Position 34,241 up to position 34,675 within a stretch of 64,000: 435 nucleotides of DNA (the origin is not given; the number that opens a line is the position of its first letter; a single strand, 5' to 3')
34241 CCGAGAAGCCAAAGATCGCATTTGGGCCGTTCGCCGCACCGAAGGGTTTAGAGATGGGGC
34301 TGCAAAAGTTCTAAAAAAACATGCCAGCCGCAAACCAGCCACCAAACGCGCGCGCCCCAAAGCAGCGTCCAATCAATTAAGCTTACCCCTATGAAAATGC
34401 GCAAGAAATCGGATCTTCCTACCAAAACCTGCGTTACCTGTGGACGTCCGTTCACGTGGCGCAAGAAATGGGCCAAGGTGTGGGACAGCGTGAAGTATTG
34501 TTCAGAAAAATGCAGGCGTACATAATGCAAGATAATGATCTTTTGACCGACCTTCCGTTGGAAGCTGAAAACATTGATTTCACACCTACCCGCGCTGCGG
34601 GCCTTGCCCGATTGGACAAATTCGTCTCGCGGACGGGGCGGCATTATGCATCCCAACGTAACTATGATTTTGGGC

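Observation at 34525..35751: Photolyase-family protein with apparently reversed domain order (FAD-binding domain N-terminal, alpha/beta-like domain C-terminal)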

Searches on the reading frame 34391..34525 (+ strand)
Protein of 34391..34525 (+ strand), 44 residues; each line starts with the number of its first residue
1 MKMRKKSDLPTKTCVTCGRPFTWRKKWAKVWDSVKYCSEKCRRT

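Call 18: search_protein_families(library=pfam, proteins=[window:34391-34525:+], max_evalue=10)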
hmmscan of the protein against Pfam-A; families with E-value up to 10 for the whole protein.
window:34391-34525:+ (44 aa): 6 families
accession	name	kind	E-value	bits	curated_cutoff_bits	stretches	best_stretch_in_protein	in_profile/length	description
PF10013.15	DUF2256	-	2.1e-23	82.6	25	1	5-43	1-39/40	Uncharacterized protein conserved in bacteria (DUF2256)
PF14149.11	YhfH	-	0.024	14.9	27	1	8-19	10-21/37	YhfH-like protein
PF12855.13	Ecl1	-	0.065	14.8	28.3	1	32-43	19-30/170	TORC1 inhibitor Ecl family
PF01753.24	zf-MYND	-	0.17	12.4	22.7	1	13-43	13-29/39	MYND finger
PF24461.1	DUF7576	-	0.29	11.5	27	1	11-43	17-56/60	Family of unknown function (DUF7576)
PF09889.16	DUF2116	-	1.1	9.7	26.8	0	12-42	4-25/59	Probable treble clef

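Call 54: find_related_loci(query=A4, collection=metagenome_contigs, flank=5000)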
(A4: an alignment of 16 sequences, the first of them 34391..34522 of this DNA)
Query A4 (44 aa) in metagenome_contigs; peptide patterns used: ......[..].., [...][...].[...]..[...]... (x = any residue, [..] = any of these).
600 stretches matched a pattern (row limit reached: there are more); 593 encode a relative of the query (tblastn E <= 1e-3); the best 80 are kept; 80 distinct loci.
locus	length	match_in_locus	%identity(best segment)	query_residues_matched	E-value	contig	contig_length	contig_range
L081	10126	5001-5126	69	1-42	2e-21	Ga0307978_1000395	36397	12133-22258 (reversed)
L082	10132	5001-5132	82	1-44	2e-21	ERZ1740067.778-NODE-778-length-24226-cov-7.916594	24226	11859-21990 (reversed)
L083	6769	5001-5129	79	2-44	4e-21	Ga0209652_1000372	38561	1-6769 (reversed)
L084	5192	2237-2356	85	5-44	1e-20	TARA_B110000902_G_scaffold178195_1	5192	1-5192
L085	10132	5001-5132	77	1-44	3e-20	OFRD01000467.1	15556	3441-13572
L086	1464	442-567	74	2-43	4e-20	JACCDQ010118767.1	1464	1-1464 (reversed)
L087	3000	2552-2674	76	3-43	4e-20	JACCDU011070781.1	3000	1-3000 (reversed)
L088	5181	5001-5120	80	5-44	7e-20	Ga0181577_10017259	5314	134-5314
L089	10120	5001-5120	73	3-42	1e-19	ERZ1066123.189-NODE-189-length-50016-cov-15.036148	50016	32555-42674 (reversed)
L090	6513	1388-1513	79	1-42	2e-19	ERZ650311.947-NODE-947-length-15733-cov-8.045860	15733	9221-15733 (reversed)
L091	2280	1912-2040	77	1-43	2e-19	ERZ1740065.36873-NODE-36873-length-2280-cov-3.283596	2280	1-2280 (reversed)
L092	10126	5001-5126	79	2-43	2e-19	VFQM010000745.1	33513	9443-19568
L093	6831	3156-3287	73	1-44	3e-19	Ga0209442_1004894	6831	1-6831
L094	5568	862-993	73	1-44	3e-19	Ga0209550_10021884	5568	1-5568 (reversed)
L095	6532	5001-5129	72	2-44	4e-19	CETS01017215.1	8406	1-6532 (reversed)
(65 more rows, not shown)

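Call 69: search_solved_structures(query=A4, max_evalue=1, show_alignments=1)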
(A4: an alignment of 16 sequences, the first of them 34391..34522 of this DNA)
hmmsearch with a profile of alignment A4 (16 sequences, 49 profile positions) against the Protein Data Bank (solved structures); distinct sequences matched with E-value up to 1: 6.
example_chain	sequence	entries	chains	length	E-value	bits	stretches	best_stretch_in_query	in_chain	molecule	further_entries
5v3g_D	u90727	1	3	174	0.0065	19.4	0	11-22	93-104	PR domain zinc finger protein 9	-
5egb_A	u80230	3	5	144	0.13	15.3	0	11-20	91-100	Histone-lysine N-methyltransferase PRDM9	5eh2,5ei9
4v7p_BU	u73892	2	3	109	0.37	13.9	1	11-37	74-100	50S ribosomal protein L24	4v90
10px_1Y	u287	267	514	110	0.37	13.8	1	11-37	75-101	50S ribosomal protein L24 | 50S ribosomal protein L23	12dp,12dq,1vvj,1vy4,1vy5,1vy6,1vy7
4v9j_BY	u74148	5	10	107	0.47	13.5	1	11-37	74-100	50S ribosomal protein L24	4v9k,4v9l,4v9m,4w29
4zer_1Y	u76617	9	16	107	0.69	13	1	11-37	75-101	50S ribosomal protein L24 | Large ribosomal subunit protein uL24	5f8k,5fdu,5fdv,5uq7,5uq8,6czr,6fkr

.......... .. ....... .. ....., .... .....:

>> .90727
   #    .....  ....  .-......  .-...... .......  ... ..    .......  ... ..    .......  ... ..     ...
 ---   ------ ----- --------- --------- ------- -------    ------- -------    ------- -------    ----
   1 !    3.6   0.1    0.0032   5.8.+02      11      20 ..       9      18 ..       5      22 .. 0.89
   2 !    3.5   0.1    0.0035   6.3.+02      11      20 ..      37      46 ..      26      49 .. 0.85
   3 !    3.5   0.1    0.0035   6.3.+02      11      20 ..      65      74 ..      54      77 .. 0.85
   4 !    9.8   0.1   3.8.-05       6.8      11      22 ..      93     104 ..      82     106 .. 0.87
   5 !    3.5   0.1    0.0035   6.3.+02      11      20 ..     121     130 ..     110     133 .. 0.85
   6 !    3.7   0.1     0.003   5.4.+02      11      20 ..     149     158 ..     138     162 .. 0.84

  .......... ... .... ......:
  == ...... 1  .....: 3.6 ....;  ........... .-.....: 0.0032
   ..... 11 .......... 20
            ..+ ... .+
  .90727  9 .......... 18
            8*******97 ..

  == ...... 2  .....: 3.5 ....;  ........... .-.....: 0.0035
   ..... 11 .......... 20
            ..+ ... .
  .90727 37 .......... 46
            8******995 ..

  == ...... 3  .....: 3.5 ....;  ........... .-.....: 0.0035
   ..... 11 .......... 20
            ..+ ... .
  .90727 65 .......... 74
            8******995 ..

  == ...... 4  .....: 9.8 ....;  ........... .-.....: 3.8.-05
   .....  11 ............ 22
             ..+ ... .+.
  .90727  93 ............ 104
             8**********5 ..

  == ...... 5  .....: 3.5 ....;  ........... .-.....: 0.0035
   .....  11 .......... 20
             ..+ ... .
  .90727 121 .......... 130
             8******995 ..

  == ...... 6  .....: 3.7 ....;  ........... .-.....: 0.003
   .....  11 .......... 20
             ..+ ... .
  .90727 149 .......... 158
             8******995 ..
